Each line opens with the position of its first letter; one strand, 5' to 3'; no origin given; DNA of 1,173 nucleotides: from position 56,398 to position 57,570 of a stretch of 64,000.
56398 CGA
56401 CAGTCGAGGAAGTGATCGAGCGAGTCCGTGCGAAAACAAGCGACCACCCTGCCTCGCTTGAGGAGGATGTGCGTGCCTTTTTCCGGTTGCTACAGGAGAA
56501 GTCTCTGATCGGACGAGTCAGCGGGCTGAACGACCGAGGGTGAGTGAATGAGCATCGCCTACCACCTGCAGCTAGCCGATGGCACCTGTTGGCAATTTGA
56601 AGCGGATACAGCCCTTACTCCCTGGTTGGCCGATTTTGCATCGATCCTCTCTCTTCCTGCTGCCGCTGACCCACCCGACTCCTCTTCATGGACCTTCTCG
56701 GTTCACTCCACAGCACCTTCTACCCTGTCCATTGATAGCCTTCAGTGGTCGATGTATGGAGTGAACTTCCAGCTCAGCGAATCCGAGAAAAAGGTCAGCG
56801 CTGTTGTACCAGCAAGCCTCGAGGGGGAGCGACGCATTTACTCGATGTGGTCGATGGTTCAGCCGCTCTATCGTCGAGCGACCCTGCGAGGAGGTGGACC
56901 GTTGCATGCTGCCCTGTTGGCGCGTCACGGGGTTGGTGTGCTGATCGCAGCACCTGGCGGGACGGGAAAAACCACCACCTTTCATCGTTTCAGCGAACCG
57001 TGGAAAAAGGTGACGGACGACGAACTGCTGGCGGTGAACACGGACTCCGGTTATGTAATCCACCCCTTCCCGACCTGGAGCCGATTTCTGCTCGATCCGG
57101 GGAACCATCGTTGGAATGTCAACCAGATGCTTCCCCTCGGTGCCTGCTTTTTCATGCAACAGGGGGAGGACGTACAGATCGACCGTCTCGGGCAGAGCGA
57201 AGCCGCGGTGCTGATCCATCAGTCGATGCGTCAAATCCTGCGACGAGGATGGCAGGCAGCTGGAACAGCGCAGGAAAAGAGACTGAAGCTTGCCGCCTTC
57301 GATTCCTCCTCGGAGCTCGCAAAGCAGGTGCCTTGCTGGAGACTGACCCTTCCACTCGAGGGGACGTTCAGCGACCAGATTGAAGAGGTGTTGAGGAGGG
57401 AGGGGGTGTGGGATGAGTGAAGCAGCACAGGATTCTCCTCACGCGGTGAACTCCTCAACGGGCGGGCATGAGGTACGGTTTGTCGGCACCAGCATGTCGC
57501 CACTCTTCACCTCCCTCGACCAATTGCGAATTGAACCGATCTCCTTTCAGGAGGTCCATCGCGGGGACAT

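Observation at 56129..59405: Compact terminator-bounded operon: PqqD-like RRE + HPr-kinase-like P-loop kinase + soluble S26 peptidase + NapH-like polyferredoxin + small membrane protein. Candidate uncharacterised peptide-modification (RiPP-like) cassette with no visible precursor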

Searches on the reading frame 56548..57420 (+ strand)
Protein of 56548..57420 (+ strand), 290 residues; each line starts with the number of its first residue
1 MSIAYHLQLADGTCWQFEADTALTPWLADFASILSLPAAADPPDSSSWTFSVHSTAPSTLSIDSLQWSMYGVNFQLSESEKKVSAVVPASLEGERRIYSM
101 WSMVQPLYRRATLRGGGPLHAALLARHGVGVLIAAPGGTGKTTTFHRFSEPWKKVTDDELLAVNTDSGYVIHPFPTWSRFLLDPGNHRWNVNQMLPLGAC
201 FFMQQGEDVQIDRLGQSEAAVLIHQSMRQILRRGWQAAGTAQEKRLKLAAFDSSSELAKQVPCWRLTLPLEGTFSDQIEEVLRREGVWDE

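Call 3: search_protein_families(library=pfam, proteins=[window:56548-57420:+], max_evalue=1)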
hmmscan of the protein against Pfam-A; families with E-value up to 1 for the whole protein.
window:56548-57420:+ (290 aa): 2 families
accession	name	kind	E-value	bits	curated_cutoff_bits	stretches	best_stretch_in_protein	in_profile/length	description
PF13479.12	AAA_24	-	0.072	13.4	27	1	130-177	4-48/195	AAA domain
PF25199.1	nSTAND_NTPase5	-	0.18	12.1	34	1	129-150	42-63/145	Novel STAND NTPase 5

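Call 4: search_protein_families(library=ncbifam, proteins=[window:56548-57420:+], max_evalue=1)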
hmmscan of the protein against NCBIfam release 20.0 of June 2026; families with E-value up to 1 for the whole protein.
window:56548-57420:+ (290 aa): 2 families
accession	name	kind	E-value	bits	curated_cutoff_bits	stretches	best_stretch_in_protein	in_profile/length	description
TIGR04249.1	SCM_chp_ScmC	equivalog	6.8e-58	196.3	125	1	5-282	1-292/292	SynChlorMet cassette protein ScmC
TIGR04352.1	HprK_rel_A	equivalog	0.0013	17.9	200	1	119-169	99-149/280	HprK-related kinase A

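Call 12: find_homologous_proteins(query=window:56548-57420:+)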
Query window:56548-57420:+ (290 aa): 7 proteins with E <= 0.001 among 8000 candidates.
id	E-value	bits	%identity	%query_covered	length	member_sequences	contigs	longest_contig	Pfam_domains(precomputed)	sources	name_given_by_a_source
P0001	2.6e-195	665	100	100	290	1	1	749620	PF27840.1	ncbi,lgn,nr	ncbi:SynChlorMet cassette protein ScmC [bacterium]|nr:SynChlorMet cassette protein ScmC [bacterium]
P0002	1.8e-135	469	69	99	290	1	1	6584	PF27840.1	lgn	-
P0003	8.7e-28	115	33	98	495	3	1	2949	PF27840.1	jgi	-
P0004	1.4e-27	114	36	61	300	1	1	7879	PF27840.1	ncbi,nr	ncbi:MAG: SynChlorMet cassette protein ScmC [Anaerolinea sp.]|nr:SynChlorMet cassette protein ScmC [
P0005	2.5e-26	110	37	61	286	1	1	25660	PF27840.1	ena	-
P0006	7.6e-16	76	26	92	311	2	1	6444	PF27840.1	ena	-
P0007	2.3e-14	71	26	95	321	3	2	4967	PF27840.1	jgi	jgi:SynChlorMet cassette protein ScmC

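Call 13: find_encoding_contigs(protein=P0002, flank=10000, max_places=3)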
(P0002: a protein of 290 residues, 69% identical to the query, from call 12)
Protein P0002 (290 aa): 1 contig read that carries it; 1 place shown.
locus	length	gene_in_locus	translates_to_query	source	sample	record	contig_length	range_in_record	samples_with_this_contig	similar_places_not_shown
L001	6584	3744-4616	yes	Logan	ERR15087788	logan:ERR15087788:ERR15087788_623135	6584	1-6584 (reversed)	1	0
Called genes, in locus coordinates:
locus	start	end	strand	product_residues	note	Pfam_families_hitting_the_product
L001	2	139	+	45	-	?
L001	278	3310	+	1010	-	PF00963:Cohesin, PF00041:fn3 (faint), PF10179:NDNF (faint), PF16656:Pur_ac_phosph_N (faint), PF25788:Ig_Rha78A_N (faint), PF18962:Por_Secre_tail (weak)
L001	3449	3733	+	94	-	PF05402:PqqD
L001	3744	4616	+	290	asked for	PF27840:ScmC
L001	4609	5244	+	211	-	-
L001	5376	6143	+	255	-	PF00037:Fer4 (faint), PF12801:Fer4_5, PF13237:Fer4_10 (weak), PF14697:Fer4_21 (weak)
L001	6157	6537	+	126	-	-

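Call 14: find_encoding_contigs(protein=P0005, flank=10000, max_places=3)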
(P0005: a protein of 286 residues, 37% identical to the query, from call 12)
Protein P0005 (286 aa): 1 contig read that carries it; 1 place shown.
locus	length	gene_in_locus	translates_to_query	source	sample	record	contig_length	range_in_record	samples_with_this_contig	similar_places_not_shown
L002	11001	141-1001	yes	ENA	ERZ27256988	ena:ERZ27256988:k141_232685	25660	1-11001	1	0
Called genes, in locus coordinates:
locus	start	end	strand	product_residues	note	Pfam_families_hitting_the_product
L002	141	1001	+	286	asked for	PF27840:ScmC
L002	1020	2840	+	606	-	PF00664:ABC_membrane (weak), PF00005:ABC_tran, PF13304:AAA_21 (faint)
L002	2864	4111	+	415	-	PF14907:NTP_transf_5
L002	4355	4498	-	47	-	-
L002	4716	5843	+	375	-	-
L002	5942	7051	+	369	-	-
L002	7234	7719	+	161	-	PF13115:YtkA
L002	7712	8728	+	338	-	-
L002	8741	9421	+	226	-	-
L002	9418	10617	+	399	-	PF12704:MacB_PCD, PF02687:FtsX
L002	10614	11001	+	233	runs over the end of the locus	PF00005:ABC_tran, PF02463:SMC_N (weak), PF13304:AAA_21 (faint)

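Call 15: find_encoding_contigs(protein=P0004, flank=10000, max_places=3)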
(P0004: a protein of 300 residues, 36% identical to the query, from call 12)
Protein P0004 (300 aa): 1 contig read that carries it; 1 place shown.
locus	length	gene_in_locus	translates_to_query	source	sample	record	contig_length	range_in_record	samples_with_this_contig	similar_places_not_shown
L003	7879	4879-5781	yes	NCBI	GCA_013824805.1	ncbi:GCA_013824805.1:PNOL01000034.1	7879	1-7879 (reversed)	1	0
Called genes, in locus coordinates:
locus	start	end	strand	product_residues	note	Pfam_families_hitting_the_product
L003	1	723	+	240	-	PF00689:Cation_ATPase_C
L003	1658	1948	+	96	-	PF05402:PqqD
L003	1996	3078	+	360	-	PF04055:Radical_SAM, PF13186:SPASM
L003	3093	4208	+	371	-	PF13353:Fer4_12 (weak), PF04055:Radical_SAM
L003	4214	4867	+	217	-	-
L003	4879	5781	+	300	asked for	PF27840:ScmC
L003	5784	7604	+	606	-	PF00005:ABC_tran, PF13304:AAA_21 (faint)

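Call 20: find_related_loci(query=A1, collection=genome_contigs, flank=10000)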
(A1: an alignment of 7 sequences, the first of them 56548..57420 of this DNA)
Query A1 (290 aa) in genome_contigs; peptide patterns used: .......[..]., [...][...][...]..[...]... (x = any residue, [..] = any of these).
447 stretches matched a pattern; 189 encode a relative of the query (tblastn E <= 1e-3); the best 80 are kept; 80 distinct loci.
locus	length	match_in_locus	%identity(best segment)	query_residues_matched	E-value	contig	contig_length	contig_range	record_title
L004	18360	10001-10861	39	4-287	8e-61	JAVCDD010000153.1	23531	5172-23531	MAG: Candidatus Hatepunaea meridiana isolate MAG_3300035698_979 Ga0374944_591087, whole genome shotgun sequence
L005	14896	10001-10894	36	5-286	5e-57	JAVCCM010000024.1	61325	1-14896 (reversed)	MAG: Candidatus Electryonea clarkiae isolate MAG_3300035698_1675 Ga0374944_199974, whole genome shotgun sequence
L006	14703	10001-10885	35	4-282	3e-52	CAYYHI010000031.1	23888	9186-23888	MAG TPA_asm: uncultured bacterium isolate binchicken_co100_320 genome assembly, contig: NODE_3180_length_23888_cov_4.903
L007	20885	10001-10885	34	4-282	6e-52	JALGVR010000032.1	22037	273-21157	MAG: bacterium isolate Meg19_1012_Bin_198 Meg19_1012_Bin_198_scaffold_5227, whole genome shotgun sequence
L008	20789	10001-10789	37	2-281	4e-51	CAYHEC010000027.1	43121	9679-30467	MAG TPA_asm: uncultured Caldithrix sp. isolate ERP119702_co1_119 genome assembly, contig: NODE_736_length_43121_cov_10.1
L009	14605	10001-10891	36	1-282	1e-47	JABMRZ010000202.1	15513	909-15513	MAG: Candidatus Tariuqbacter arcticus isolate bin.685 k141_2818315, whole genome shotgun sequence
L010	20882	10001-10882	33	5-282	2e-47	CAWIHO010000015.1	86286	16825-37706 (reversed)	MAG: uncultured delta proteobacterium isolate MFD03726.bin.2.118 genome assembly, contig: contig_12730, whole genome sho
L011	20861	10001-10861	35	5-282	4e-47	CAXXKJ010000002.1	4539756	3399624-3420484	MAG: bacterium isolate 130ea89d-4dea-436c-9ca1-374b83f7be77 genome assembly, contig: contig_2, whole genome shotgun sequ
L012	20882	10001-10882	33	2-279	9e-47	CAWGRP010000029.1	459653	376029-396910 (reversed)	MAG: uncultured delta proteobacterium isolate MFD06435.bin.1.188 genome assembly, contig: contig_61725, whole genome sho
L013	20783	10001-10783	35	4-281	8e-47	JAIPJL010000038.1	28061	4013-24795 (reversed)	MAG: bacterium isolate Tobar14m-G34 Tobar14m-C1014, whole genome shotgun sequence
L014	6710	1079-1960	35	5-282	4e-47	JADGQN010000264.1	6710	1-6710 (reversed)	MAG: Syntrophobacterales bacterium isolate Chersky.21_67 contig-100_7806, whole genome shotgun sequence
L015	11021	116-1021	31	5-290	2e-46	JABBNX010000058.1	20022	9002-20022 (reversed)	MAG: Proteobacteria bacterium isolate G2_21 NODE_1428_length_20022_cov_7.02349, whole genome shotgun sequence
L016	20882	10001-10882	34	5-282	1e-45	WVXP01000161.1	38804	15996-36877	MAG: Proteobacteria bacterium isolate CS1-C027 C_merged_R1_(paired)_contig_4411, whole genome shotgun sequence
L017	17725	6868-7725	35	4-282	3e-44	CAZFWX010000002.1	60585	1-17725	MAG TPA_asm: uncultured Desulfobacterales bacterium isolate binchicken_co107_460 genome assembly, contig: NODE_1236_leng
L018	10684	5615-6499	33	4-282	1e-43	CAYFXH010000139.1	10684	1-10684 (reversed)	MAG TPA_asm: uncultured Desulfobacteraceae bacterium isolate ERP108616_co2_158 genome assembly, contig: NODE_11458_lengt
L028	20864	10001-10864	32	3-282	3e-37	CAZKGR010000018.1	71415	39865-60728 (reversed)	MAG TPA_asm: uncultured bacterium isolate binchicken_co142_310 genome assembly, contig: NODE_936_length_71415_cov_24.351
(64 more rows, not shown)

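Call 31: search_solved_structures(query=A1, max_evalue=10, show_alignments=2)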
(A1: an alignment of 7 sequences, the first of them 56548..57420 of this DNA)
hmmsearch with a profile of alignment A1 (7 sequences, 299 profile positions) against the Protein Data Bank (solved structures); distinct sequences matched with E-value up to 10: 8.
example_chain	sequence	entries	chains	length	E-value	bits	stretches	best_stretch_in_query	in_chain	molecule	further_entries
1ko7_A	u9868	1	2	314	0.18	14.2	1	128-172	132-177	Hpr kinase/phosphatase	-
1jb1_A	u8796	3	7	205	0.21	14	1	129-179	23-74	HPRK PROTEIN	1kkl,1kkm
2qmh_A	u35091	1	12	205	0.22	13.9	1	129-179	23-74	HPr kinase/phosphorylase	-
3j15_B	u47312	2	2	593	0.32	13.4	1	137-170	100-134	ABC transporter ATP-binding protein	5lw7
5tue_A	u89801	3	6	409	0.33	13.4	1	12-92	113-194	Tetracycline destructase Tet(50)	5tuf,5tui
3bk7_A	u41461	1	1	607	0.34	13.3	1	137-170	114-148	ABC transporter ATP-binding protein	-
5yv5_A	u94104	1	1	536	1.1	11.7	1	137-165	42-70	ATPase RIL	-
1yqt_A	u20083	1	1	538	1.3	11.4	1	138-165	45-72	RNase l inhibitor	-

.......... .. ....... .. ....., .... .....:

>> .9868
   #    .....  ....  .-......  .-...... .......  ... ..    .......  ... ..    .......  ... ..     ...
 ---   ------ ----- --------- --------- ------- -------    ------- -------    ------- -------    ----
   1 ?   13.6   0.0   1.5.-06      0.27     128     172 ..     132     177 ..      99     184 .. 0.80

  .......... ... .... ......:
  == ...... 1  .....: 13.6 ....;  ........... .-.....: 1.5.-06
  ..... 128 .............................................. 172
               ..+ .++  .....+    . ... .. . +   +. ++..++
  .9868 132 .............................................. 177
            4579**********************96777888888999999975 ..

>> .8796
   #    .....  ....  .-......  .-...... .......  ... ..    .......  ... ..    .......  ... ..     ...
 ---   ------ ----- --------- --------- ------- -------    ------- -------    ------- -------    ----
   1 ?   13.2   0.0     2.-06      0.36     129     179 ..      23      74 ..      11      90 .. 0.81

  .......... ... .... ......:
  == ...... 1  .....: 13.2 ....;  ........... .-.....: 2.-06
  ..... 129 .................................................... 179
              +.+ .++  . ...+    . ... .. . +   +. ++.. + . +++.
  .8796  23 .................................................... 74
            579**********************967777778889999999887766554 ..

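Call 33: find_homologous_proteins(query=A1, max_evalue=1e-10)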
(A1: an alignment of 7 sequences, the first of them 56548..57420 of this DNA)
Query A1 (7 sequences) (290 aa, profile of the alignment): 57 proteins with E <= 1e-10 among 8000 candidates.
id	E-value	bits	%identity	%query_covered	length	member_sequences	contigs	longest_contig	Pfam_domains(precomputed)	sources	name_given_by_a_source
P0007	3.9e-126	438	26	95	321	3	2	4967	PF27840.1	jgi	jgi:SynChlorMet cassette protein ScmC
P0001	5.2e-126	438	100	100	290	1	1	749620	PF27840.1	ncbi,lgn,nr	ncbi:SynChlorMet cassette protein ScmC [bacterium]|nr:SynChlorMet cassette protein ScmC [bacterium]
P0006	2.1e-123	429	26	92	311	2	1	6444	PF27840.1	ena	-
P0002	2.9e-123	429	69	99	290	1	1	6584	PF27840.1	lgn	-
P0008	2.3e-118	413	38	60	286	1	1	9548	PF27840.1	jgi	jgi:SynChlorMet cassette protein ScmC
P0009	1.5e-113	397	26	95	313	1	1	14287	PF27840.1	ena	-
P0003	4.0e-113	396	33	98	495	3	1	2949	PF27840.1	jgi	-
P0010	1.5e-111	391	26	94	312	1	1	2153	PF27840.1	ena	-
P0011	2.6e-111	390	35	71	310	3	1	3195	PF27840.1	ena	-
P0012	1.4e-110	387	33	59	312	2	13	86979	PF27840.1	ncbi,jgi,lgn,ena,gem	-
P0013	1.2e-109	384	26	95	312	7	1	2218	PF27840.1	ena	-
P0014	1.9e-109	384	25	92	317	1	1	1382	PF27840.1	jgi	jgi:hypothetical protein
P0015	8.5e-109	381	27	91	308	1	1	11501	PF27840.1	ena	-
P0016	1.2e-108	381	27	95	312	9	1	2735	PF27840.1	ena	-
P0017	2.4e-108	380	36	69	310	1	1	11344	PF27840.1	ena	-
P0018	1.5e-107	377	35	71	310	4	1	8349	PF27840.1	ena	-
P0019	1.1e-106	374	30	97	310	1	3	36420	PF27840.1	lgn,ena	-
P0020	7.2e-106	372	26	92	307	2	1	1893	PF27840.1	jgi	jgi:SynChlorMet cassette protein ScmC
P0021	8.8e-106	372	27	95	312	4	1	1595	PF27840.1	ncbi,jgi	jgi:SynChlorMet cassette protein ScmC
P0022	1.7e-105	371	37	58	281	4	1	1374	PF27840.1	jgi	-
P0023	1.1e-104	368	37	61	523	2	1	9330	PF27840.1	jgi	-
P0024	1.2e-102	361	27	95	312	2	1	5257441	PF27840.1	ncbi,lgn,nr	ncbi:MAG: SynChlorMet cassette protein ScmC [Bacteroidetes bacterium]|nr:SynChlorMet cassette protei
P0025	1.4e-101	358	37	59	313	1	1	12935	PF27840.1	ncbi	ncbi:SynChlorMet cassette protein ScmC [Gammaproteobacteria bacterium]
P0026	6.9e-101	355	26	92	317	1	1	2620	PF27840.1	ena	-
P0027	2.8e-100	353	29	97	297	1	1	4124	PF27840.1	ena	-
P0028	1.2e-99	351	27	95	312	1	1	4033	PF27840.1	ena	-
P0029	2.4e-98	347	27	92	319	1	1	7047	PF27840.1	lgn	-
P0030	6.3e-97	342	30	58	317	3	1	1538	PF27840.1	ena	-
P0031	6.4e-97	342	32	63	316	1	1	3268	PF27840.1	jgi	jgi:SynChlorMet cassette protein ScmC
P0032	4.0e-96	340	38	61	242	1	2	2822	PF27840.1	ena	-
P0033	4.9e-95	336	40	61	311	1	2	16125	PF27840.1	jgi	jgi:SynChlorMet cassette protein ScmC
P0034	8.2e-94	332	30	95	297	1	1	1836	PF27840.1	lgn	-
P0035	9.4e-92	325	28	92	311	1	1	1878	PF27840.1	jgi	jgi:SynChlorMet cassette protein ScmC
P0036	1.6e-90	321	35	71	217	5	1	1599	PF27840.1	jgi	jgi:SynChlorMet cassette protein ScmC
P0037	3.0e-89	317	30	97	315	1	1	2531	PF27840.1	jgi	jgi:SynChlorMet cassette protein ScmC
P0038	9.6e-81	289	35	84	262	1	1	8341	PF27840.1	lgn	-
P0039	9.0e-78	280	29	92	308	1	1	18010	PF27840.1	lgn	-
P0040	1.0e-77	279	37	60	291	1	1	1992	PF27840.1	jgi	jgi:SynChlorMet cassette protein ScmC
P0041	4.9e-77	277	28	97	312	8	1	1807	PF27840.1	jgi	jgi:hypothetical protein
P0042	8.9e-77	276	33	96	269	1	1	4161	PF27840.1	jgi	-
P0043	4.0e-73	264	40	59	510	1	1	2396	PF27840.1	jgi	jgi:SynChlorMet cassette protein ScmC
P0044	1.1e-72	263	28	97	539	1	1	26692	PF27840.1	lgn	-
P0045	1.2e-69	253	36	57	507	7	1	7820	PF10502.15,PF27840.1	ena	-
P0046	2.1e-69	252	34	97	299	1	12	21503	PF27840.1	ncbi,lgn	-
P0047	8.4e-69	250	30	96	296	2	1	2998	PF27840.1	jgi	jgi:hypothetical protein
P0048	4.9e-68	248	28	97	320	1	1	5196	PF27840.1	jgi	-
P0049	6.0e-66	241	38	59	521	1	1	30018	PF10502.15,PF27840.1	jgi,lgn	jgi:SynChlorMet cassette protein ScmC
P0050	1.3e-65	240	34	59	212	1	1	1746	PF27840.1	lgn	-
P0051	2.0e-64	236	28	98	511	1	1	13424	PF10502.15,PF27840.1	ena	-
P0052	3.9e-63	232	34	54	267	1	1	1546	PF27840.1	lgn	-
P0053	2.7e-62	229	30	73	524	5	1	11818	PF27840.1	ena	-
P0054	2.5e-61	226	34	63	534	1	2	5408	PF27840.1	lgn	-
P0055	6.2e-58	214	32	58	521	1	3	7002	PF10502.15,PF27840.1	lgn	-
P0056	1.6e-57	213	33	58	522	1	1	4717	PF10502.15,PF27840.1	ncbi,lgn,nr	ncbi:MAG: SynChlorMet cassette protein ScmC [Dethiobacteria bacterium]|nr:SynChlorMet cassette prote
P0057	1.3e-53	200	28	58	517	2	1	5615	PF27840.1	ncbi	-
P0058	4.1e-50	189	30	53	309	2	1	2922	PF27840.1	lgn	-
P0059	1.5e-27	115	28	53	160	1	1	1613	PF27840.1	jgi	-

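Call 44: predict_structure(alignment_id=A2)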
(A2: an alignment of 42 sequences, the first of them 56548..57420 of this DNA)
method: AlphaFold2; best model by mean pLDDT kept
length: 290 residues; sequences in the alignment: 42
mean_pLDDT: 93.1   pTM: 0.91
mean pLDDT of the five models: 93.1, 92.6, 92.5, 92.6, 91.9
residues with pLDDT >= 90: 224; 70-90: 64; 50-70: 2; < 50: 0
segments of 3 or more residues with pLDDT < 50: none
pLDDT, mean of each block of 10 residues (from residue 1): 90 96 95 94 89 87 85 88 93 91 94 97 97 89 94 96 98 93 86 97 96 98 97 89 94 98 96 94 89
secondary structure, 60 per line:
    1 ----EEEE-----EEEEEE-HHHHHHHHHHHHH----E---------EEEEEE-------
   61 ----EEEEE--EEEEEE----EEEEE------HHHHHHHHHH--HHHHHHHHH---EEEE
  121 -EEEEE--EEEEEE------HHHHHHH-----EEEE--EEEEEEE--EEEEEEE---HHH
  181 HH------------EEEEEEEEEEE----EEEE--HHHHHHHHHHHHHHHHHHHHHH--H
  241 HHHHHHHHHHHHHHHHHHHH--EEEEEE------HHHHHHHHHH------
elements in order: E5-8 E14-19 H21-33 E48-53 E65-69 E72-77 E82-86 H93-102 H105-113 E117-120 E122-126 E129-134 H141-147 E153-156 E159-165 E168-174 H178-182 E195-205 E210-213 H216-237 H240-260 E263-268 H275-284

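Call 46: search_protein_families(library=pfam, proteins=[L004:8644-9864:+, L008:11490-12752:+, L028:4706-6355:-, L004:5498-7996:+, L008:6023-9262:+, L006:10916-11398:+], max_evalue=0.01)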
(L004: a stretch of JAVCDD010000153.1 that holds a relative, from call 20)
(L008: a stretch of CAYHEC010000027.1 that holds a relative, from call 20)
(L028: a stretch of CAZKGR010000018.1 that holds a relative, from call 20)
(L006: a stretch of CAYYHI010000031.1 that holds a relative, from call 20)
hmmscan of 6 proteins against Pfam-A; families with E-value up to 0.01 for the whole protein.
L004:8644-9864:+ (406 aa): 1 family
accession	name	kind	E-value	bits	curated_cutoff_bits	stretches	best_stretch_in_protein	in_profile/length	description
PF14907.12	NTP_transf_5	-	2.3e-50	172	31.2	1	35-283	3-248/249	Uncharacterised nucleotidyltransferase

L008:11490-12752:+ (420 aa): 1 family
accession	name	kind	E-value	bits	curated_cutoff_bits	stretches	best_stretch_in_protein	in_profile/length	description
PF14907.12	NTP_transf_5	-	1.6e-56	192.1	31.2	1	31-280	2-248/249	Uncharacterised nucleotidyltransferase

L028:4706-6355:- (549 aa): 1 family
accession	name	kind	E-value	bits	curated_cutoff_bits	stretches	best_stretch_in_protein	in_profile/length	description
PF14907.12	NTP_transf_5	-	3.2e-46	158.4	31.2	1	181-428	3-248/249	Uncharacterised nucleotidyltransferase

L004:5498-7996:+ (832 aa): 3 families
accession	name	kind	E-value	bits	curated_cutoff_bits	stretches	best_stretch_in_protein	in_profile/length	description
PF08309.17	LVIVD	-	4.1e-21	74.5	20.2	2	329-360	6-37/42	LVIVD repeat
PF18962.6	Por_Secre_tail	-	3.6e-11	43.6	27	1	754-827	2-72/75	Secretion system C-terminal sorting domain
PF13860.13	FlgD_ig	-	0.00039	20.8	27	1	772-821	23-77/79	FlgD Ig-like domain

L008:6023-9262:+ (1079 aa): 3 families
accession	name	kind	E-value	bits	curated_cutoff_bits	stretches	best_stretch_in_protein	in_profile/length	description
PF11999.13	Ice_binding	-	1.4e-66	224.5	28.7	1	188-383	1-208/208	Ice-binding-like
PF18962.6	Por_Secre_tail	-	9.4e-11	42.3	27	1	1001-1076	2-74/75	Secretion system C-terminal sorting domain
PF13860.13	FlgD_ig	-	0.0043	17.5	27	0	1017-1062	21-71/79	FlgD Ig-like domain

L006:10916-11398:+ (160 aa): 0 families

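Call 49: find_encoding_contigs(protein=P0001, flank=10000, max_places=2)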
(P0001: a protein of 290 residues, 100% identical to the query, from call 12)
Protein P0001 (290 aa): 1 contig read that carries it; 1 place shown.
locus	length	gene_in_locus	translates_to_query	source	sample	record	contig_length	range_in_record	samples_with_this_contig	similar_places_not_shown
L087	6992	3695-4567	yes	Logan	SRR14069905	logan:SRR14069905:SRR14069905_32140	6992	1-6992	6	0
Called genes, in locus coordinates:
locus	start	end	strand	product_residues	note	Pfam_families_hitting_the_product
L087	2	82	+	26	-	?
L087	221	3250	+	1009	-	PF00963:Cohesin, PF00041:fn3 (faint), PF25788:Ig_Rha78A_N (faint), PF18962:Por_Secre_tail (weak)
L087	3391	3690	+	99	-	PF05402:PqqD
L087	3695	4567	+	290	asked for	PF27840:ScmC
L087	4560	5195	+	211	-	-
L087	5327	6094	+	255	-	PF00037:Fer4 (faint), PF12801:Fer4_5, PF12838:Fer4_7 (faint), PF13237:Fer4_10 (weak), PF14697:Fer4_21 (weak)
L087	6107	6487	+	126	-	PF00403:HMA (faint)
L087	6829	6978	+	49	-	-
